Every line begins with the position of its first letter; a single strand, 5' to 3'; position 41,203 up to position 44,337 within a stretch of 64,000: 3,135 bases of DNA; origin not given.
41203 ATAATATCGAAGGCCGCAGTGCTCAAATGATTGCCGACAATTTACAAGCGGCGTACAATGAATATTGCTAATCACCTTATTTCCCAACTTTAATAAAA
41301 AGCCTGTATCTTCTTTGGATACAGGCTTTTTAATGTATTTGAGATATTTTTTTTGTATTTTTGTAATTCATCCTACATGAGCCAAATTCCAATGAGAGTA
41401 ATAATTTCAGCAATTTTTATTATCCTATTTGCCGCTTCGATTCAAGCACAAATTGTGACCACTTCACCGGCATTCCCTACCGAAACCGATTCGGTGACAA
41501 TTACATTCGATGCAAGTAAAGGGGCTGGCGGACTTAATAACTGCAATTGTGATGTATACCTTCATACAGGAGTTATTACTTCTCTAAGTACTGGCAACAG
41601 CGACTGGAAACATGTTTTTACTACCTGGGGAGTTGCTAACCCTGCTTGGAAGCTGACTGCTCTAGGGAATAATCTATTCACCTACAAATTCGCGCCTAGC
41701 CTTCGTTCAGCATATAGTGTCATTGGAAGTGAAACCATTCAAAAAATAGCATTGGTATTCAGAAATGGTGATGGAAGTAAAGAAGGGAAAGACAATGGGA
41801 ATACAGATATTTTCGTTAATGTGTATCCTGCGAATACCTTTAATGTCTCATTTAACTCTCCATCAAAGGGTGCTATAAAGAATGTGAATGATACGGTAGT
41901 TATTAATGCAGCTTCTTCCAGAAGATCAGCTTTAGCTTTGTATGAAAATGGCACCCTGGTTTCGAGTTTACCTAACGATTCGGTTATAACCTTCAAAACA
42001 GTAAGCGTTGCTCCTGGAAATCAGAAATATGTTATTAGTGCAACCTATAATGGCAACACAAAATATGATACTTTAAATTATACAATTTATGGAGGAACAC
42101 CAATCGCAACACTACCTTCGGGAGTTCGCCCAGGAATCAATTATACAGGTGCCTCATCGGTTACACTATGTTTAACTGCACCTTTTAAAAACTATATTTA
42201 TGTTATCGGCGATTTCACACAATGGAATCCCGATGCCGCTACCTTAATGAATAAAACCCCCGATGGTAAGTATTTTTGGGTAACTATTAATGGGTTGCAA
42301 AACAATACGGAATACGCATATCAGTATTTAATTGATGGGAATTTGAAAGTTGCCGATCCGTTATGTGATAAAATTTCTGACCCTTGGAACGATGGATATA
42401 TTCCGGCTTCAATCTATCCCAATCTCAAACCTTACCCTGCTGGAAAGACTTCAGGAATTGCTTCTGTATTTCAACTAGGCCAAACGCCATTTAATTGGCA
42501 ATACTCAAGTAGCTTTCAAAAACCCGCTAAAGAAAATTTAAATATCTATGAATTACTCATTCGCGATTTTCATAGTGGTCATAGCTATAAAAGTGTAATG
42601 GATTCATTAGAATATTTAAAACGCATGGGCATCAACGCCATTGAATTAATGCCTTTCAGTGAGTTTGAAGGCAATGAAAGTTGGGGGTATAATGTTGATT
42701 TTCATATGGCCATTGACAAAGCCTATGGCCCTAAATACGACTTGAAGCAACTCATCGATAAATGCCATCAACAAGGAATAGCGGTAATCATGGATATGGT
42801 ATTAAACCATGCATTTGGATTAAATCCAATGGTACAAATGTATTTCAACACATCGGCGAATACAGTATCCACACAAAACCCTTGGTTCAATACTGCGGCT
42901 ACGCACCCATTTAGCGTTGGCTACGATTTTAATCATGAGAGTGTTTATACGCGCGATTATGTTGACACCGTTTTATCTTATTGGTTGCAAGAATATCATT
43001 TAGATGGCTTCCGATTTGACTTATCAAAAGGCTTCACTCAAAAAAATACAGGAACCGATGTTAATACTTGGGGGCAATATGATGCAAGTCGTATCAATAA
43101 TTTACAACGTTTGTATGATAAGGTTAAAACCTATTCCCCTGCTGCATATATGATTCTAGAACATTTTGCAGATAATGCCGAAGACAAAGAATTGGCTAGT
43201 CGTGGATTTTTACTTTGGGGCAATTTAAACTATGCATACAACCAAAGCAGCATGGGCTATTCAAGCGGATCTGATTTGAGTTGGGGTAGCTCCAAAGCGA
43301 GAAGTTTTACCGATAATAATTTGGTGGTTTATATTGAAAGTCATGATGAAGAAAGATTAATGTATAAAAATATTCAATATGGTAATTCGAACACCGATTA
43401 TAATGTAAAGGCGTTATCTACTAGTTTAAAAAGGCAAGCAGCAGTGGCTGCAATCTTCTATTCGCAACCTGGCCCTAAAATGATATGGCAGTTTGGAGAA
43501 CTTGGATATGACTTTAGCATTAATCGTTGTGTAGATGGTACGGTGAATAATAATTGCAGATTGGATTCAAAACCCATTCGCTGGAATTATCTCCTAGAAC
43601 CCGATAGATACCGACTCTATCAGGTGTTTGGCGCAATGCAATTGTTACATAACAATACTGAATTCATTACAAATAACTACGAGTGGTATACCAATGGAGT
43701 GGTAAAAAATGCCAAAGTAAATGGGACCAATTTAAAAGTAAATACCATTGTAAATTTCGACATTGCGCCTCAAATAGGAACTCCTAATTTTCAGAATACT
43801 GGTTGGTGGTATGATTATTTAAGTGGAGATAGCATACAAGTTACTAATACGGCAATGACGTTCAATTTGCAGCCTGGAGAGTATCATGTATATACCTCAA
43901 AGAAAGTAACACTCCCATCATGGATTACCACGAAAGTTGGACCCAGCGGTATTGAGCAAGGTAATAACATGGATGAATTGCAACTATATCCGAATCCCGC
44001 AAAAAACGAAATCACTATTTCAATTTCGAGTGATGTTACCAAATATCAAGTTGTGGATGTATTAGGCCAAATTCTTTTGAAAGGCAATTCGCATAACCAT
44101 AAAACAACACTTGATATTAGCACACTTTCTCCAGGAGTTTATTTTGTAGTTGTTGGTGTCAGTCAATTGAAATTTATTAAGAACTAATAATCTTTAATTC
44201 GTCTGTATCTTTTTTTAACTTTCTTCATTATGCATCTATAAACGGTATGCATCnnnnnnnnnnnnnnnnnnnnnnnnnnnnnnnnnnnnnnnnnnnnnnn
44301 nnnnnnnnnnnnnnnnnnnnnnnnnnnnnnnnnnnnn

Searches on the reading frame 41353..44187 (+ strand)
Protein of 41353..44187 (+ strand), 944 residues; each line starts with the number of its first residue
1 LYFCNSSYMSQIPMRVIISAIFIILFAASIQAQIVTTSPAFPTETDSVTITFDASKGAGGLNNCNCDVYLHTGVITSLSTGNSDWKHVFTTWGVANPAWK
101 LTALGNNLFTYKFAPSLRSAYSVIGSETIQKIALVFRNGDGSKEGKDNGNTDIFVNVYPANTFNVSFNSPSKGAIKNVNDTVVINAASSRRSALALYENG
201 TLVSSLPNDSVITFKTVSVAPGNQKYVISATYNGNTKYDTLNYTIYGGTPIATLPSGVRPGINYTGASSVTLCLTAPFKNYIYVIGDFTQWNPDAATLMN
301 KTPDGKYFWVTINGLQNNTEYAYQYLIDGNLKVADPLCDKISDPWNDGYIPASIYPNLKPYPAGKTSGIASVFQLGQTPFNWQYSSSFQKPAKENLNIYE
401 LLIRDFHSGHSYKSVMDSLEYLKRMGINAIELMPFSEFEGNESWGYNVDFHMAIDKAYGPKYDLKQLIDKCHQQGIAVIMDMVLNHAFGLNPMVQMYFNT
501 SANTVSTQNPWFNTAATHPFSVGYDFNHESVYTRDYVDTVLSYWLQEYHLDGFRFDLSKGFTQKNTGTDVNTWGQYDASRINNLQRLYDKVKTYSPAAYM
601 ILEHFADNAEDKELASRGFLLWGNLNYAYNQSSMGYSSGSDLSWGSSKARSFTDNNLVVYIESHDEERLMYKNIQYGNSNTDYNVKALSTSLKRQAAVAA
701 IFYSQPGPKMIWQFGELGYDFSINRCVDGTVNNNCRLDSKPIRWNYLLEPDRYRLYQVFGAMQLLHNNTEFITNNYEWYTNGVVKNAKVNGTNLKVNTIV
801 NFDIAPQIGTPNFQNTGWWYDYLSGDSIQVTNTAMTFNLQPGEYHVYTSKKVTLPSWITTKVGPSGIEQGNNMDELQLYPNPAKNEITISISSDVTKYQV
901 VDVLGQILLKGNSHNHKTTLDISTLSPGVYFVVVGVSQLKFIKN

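Call 3: search_protein_families(library=pfam, proteins=[window:41353-44187:+], max_evalue=0.01)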
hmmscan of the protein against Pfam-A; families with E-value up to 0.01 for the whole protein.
window:41353-44187:+ (944 aa): 3 families
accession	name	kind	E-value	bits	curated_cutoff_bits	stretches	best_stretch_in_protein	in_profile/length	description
PF00128.31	Alpha-amylase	-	3.1e-23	83.2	22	1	412-720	18-357/446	Alpha amylase, catalytic domain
PF18962.6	Por_Secre_tail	-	1.2e-12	48.4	27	1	878-938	1-66/75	Secretion system C-terminal sorting domain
PF16561.11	AMPK1_CBM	-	0.0073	16.9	26.8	0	281-335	13-61/85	Glycogen recognition site of AMP-activated protein kinase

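Call 4: search_protein_families(library=ncbifam, proteins=[window:41353-44187:+], max_evalue=0.01)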
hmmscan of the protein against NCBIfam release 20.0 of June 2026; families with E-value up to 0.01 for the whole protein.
window:41353-44187:+ (944 aa): 41 families (the best 25 are shown)
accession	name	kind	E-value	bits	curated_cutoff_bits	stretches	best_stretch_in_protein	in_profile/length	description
TIGR02402.1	trehalose_TreZ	equivalog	1.1e-39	136.2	538.8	1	378-561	78-250/545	malto-oligosyltrehalose trehalohydrolase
NF003811.1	PRK05402.1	equivalog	2.2e-32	112.4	741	1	263-604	24-355/619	1,4-alpha-glucan branching protein GlgB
NF008967.0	PRK12313.1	equivalog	1.4e-31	109.6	577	1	266-604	36-362/633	1,4-alpha-glucan branching protein GlgB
TIGR01515.1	branching_enzym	equivalog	3e-26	92.2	463.95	1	264-604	24-344/607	1,4-alpha-glucan branching enzyme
TIGR02104.1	pulA_typeI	equivalog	2.4e-19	68.8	504.5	1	414-557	165-320/605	type I pullulanase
TIGR02100.1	glgX_debranch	equivalog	1.5e-18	66.2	640.9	1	417-569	188-354/688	glycogen debranching protein GlgX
NF011293.0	PRK14705.1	equivalog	1.2e-17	62.8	2376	1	381-605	733-959/1224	1,4-alpha-glucan branching enzyme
NF002983.0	PRK03705.1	equivalog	3.5e-16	58.4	901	1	419-559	185-339/658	glycogen debranching protein GlgX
TIGR02456.1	treS_nterm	equivalog_domain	2.7e-14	52.6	678.35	1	398-496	8-110/539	maltose alpha-D-glucosyltransferase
NF041090.1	Cyc-maltodext_AglB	equivalog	6.8e-14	51.5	540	1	406-670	59-299/470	cyclomaltodextrinase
NF041321.1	Alpha-amyl_MalA_Halo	equivalog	7.1e-14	51.1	875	1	394-558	258-427/666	alpha-amylase MalA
NF008183.0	PRK10933.1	subfamily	8.3e-14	51.2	535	1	412-489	32-108/551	alpha,alpha-phosphotrehalase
TIGR02403.1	trehalose_treC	equivalog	9.5e-14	51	799.05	1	413-487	27-100/544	alpha,alpha-phosphotrehalase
NF008051.0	PRK10785.1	equivalog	1.2e-12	46.8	568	1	409-609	175-378/607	maltodextrin glucosidase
NF009221.0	PRK12568.1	equivalog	2e-12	46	1270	1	267-573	152-440/745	1,4-alpha-glucan branching enzyme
TIGR04183.1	Por_Secre_tail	domain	5.3e-12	45.6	23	1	878-944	1-72/72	T9SS type A sorting domain-containing protein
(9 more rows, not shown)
